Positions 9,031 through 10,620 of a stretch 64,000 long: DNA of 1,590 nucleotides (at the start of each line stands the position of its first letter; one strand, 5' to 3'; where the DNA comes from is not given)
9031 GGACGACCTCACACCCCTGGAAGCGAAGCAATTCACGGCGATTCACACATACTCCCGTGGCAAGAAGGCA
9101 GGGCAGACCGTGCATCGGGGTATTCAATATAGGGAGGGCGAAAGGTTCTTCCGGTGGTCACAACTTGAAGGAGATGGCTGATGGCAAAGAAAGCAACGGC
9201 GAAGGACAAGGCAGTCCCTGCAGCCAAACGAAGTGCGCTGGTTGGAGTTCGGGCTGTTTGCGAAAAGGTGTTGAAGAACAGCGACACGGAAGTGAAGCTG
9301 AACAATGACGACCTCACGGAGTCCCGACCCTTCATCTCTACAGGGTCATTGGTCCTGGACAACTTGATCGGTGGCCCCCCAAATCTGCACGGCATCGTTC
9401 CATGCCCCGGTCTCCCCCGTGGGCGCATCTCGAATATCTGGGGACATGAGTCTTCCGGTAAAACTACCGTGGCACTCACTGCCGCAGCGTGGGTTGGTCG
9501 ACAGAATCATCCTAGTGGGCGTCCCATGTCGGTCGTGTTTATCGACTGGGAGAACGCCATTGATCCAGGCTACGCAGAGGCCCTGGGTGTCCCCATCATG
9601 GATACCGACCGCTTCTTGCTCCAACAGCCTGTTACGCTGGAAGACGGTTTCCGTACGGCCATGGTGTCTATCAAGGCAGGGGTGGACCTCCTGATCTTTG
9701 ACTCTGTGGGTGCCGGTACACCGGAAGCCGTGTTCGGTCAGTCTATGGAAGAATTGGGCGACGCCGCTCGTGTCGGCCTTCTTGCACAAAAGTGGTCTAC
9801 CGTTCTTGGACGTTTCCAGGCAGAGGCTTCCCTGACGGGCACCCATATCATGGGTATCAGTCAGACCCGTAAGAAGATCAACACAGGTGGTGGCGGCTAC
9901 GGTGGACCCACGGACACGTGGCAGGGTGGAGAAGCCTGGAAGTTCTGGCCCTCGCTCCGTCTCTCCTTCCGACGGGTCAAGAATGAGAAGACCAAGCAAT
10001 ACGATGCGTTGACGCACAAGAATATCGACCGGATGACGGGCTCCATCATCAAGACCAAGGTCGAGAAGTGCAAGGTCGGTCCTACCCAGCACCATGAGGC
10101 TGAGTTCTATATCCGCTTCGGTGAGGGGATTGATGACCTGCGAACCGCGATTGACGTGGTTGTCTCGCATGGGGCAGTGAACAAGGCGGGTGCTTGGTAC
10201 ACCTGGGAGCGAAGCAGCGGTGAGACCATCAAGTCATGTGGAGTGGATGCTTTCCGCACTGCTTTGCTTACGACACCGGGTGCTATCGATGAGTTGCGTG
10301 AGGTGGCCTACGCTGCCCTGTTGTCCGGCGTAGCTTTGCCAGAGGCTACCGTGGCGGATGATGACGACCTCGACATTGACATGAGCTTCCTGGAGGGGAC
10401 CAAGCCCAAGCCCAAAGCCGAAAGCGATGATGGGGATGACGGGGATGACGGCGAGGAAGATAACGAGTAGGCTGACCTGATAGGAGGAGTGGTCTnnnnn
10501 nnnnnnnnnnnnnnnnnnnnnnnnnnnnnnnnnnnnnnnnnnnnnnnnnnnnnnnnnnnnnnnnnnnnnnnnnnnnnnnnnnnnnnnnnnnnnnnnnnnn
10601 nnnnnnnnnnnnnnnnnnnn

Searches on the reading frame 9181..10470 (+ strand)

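Call 25: search_protein_families(library=pfam, proteins=[window:9181-10470:+], max_evalue=0.001)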
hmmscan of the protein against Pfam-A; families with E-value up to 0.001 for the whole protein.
window:9181-10470:+ (429 aa): 2 families
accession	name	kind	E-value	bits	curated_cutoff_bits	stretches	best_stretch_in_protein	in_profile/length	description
PF00154.27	RecA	-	5.3e-37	128.1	27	1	48-318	29-262/262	recA bacterial DNA recombination protein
PF13481.12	AAA_25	-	2.7e-05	24.3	27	1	57-127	10-84/195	AAA domain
